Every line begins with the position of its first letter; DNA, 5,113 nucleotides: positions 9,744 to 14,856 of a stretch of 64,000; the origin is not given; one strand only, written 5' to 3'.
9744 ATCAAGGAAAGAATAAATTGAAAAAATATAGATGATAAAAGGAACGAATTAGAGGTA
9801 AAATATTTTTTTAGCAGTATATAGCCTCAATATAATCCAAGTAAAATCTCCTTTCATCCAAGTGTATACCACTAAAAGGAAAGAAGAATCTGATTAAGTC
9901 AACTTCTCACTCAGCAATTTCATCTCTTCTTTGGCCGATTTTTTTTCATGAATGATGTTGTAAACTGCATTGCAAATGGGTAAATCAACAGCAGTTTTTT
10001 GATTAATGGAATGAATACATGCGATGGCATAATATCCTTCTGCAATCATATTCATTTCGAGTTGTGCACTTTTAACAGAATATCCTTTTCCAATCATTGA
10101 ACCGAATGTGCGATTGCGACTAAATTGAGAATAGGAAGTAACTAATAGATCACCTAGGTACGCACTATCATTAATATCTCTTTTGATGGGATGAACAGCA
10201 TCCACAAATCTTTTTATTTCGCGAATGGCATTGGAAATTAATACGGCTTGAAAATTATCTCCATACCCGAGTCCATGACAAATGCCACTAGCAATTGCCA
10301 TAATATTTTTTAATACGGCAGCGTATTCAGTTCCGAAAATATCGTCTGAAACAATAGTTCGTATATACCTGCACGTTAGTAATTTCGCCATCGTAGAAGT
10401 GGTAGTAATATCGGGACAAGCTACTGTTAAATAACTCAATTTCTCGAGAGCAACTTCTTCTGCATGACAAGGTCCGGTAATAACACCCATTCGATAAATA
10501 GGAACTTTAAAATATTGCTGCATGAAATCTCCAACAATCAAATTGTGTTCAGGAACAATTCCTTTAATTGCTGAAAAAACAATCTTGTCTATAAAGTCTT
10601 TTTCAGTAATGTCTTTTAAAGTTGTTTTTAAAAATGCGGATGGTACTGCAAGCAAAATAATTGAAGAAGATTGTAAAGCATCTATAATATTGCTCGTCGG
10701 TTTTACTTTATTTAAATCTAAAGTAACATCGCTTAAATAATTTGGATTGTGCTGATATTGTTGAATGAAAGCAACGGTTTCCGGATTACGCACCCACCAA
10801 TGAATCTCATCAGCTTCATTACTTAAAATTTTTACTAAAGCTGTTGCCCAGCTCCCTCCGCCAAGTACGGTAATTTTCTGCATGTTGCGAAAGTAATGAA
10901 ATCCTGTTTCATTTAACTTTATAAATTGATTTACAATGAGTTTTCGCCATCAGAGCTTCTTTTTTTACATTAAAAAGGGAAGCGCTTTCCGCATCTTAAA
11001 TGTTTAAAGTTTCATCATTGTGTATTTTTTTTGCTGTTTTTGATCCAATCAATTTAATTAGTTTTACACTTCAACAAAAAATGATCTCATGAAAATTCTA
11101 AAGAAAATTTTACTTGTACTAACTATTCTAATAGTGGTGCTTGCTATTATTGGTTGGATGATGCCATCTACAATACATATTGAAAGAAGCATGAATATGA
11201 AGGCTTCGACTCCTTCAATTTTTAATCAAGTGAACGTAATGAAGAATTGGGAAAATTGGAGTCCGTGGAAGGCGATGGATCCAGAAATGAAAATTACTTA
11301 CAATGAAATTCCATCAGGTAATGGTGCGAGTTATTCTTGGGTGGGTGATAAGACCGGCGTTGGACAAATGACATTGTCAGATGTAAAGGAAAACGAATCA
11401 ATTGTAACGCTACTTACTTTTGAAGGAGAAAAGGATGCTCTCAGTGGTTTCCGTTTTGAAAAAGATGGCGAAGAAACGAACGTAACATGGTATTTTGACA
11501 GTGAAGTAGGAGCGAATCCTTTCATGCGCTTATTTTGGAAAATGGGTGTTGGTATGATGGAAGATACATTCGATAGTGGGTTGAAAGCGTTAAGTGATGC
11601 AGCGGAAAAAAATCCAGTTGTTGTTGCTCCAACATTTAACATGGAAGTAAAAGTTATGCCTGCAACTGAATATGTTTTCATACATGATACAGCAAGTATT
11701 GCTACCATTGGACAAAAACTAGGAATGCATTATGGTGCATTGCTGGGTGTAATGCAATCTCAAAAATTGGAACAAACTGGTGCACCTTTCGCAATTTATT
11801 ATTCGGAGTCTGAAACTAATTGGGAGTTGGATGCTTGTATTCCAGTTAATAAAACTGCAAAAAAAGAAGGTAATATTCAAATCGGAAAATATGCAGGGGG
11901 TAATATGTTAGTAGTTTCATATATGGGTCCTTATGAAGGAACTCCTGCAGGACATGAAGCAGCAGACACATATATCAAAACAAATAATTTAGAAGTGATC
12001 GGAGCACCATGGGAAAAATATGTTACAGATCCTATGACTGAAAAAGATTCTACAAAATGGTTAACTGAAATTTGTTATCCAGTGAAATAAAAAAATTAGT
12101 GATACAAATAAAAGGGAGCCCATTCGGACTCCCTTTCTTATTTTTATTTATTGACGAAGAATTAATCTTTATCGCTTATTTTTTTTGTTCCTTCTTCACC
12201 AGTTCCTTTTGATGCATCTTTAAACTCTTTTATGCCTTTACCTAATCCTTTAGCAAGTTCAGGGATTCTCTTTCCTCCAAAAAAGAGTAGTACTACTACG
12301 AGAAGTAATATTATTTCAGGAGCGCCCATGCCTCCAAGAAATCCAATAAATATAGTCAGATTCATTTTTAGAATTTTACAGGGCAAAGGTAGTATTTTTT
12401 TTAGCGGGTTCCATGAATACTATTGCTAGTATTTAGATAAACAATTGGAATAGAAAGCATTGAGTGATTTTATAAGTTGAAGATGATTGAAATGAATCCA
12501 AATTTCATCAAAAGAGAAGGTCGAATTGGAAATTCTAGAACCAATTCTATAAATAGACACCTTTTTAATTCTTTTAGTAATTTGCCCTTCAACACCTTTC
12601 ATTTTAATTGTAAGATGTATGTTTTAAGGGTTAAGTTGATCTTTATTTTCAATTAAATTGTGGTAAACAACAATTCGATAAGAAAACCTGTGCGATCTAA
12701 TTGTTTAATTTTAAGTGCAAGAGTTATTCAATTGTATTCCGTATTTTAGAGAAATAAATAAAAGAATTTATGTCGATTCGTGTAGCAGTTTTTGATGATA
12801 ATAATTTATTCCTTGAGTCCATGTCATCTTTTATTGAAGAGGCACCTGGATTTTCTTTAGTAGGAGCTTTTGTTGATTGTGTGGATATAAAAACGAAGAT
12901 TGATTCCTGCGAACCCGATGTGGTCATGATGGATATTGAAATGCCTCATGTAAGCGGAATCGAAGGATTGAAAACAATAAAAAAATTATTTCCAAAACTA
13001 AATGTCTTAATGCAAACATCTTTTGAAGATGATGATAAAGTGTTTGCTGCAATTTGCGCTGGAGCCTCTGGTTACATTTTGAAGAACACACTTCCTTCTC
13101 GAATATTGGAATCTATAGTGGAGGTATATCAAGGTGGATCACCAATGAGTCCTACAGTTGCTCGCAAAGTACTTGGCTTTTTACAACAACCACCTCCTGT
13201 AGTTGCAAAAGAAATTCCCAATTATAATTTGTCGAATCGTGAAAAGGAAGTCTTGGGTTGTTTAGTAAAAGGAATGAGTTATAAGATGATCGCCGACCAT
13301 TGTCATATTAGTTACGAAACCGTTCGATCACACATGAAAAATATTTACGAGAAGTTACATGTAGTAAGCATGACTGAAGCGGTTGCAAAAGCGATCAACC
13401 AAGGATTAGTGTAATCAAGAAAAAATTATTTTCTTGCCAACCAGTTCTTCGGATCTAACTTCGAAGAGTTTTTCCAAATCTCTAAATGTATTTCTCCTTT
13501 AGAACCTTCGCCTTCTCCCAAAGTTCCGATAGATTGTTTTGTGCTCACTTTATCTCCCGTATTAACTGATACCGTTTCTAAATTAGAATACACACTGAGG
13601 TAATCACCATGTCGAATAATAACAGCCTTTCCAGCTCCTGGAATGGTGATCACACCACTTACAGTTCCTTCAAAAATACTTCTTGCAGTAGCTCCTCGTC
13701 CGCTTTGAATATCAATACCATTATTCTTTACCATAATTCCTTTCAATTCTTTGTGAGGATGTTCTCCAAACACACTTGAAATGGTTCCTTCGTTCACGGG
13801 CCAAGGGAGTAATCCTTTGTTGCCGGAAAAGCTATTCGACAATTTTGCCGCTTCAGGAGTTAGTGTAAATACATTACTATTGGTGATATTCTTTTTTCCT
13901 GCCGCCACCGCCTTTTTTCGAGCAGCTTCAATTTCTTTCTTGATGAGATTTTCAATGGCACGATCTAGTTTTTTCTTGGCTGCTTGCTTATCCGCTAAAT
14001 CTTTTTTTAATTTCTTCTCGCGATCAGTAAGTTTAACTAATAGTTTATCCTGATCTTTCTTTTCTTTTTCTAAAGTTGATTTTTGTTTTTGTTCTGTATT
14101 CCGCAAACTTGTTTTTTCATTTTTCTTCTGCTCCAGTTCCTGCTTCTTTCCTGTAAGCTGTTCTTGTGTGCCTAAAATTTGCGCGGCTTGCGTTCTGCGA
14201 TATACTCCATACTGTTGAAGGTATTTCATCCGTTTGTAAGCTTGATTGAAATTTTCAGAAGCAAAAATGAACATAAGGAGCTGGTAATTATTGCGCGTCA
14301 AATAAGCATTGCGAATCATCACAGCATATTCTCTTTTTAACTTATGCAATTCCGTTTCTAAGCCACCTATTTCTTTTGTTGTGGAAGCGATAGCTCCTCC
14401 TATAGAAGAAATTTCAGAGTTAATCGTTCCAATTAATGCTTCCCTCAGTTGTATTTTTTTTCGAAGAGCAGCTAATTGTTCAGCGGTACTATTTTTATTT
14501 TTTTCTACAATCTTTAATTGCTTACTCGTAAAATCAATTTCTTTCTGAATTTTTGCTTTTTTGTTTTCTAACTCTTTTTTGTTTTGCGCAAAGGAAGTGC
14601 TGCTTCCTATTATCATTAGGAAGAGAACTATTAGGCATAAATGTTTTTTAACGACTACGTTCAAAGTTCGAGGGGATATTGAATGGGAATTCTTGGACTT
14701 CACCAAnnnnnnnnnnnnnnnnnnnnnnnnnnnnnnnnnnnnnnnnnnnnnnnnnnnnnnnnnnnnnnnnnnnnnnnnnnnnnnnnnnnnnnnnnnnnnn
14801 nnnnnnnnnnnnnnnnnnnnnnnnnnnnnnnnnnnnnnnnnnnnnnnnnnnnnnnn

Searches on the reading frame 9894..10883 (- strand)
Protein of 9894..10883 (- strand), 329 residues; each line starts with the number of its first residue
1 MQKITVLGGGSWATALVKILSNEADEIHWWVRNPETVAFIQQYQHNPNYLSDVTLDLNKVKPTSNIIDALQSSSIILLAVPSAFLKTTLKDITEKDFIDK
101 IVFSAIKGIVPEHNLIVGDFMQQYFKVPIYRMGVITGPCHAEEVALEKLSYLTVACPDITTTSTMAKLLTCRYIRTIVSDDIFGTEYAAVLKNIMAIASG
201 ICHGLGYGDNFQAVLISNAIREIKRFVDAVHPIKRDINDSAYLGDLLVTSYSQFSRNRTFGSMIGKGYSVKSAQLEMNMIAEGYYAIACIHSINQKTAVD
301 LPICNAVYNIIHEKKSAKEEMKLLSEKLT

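Call 43: search_protein_families(library=pfam, proteins=[window:9894-10883:-], max_evalue=0.001)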
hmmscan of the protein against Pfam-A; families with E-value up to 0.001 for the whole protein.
window:9894-10883:- (329 aa): 4 families
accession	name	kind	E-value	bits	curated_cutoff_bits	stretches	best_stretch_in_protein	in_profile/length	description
PF07479.19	NAD_Gly3P_dh_C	-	3.5e-46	157.4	25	1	181-321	1-141/142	NAD-dependent glycerol-3-phosphate dehydrogenase C-terminus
PF01210.29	NAD_Gly3P_dh_N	-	3.4e-34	118.5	23.1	1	3-159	1-155/158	NAD-dependent glycerol-3-phosphate dehydrogenase N-terminus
PF20618.3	GPD_NAD_C_bact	-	2e-20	73.5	27.6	1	241-307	1-66/66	Bacterial GPD, NAD-dependent C-terminal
PF03807.23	F420_oxidored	-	1.2e-06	29.5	21.6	1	3-106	1-92/94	NADP oxidoreductase coenzyme F420-dependent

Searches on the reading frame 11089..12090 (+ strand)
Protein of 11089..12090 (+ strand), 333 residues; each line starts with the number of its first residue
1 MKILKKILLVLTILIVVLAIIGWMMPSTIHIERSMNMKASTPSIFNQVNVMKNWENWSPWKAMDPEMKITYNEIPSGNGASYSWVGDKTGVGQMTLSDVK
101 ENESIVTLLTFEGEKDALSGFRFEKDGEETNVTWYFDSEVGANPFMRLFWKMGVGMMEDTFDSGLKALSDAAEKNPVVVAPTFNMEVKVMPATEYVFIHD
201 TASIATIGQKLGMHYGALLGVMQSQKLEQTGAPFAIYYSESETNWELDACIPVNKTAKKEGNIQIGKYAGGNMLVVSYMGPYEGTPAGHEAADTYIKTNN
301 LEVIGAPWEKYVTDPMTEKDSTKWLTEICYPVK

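Call 43: search_protein_families(library=pfam, proteins=[window:11089-12090:+], max_evalue=0.001)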
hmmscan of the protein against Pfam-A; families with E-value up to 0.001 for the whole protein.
window:11089-12090:+ (333 aa): 2 families
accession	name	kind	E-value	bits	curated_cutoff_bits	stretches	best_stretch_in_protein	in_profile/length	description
PF06445.20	GyrI-like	-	1.9e-11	44.9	26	1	185-333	3-155/155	GyrI-like small molecule binding domain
PF10604.15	Polyketide_cyc2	-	2.6e-07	31.4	27.4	1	29-173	2-142/142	Polyketide cyclase / dehydrase and lipid transport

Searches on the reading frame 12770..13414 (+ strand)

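Call 43: search_protein_families(library=pfam, proteins=[window:12770-13414:+], max_evalue=0.001)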
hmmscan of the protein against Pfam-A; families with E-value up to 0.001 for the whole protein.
window:12770-13414:+ (214 aa): 4 families
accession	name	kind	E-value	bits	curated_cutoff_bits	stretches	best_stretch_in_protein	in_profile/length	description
PF00072.30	Response_reg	-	1e-19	71.2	30.2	1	5-116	1-110/111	Response regulator receiver domain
PF00196.25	GerE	-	4.4e-18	65.1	23.5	1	153-207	2-56/57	Bacterial regulatory proteins, luxR family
PF08281.18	Sigma70_r4_2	-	6.3e-05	23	25.7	1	164-196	22-54/54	Sigma-70, region 4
PF04545.22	Sigma70_r4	-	0.00045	20.1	24.1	1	154-196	5-48/50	Sigma-70, region 4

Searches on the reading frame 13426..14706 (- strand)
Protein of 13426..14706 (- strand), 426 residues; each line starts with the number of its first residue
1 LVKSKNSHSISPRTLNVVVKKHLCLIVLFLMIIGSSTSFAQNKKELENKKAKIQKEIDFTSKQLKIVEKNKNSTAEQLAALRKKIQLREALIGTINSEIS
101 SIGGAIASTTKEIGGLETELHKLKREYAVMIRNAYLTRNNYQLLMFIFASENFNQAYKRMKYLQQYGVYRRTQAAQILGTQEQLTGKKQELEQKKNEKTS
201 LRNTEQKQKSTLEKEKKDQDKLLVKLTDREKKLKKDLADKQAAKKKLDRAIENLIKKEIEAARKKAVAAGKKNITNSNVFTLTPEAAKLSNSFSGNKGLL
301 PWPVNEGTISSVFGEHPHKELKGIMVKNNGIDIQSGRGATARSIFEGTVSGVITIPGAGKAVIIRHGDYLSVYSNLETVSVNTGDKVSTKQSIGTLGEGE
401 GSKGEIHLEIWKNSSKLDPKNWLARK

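Call 43: search_protein_families(library=pfam, proteins=[window:13426-14706:-], max_evalue=0.001)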
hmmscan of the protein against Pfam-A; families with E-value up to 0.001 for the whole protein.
window:13426-14706:- (426 aa): 1 family
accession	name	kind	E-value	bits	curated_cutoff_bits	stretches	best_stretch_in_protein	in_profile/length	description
PF01551.29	Peptidase_M23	-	2.5e-17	63.3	28.7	1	328-419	3-96/96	Peptidase family M23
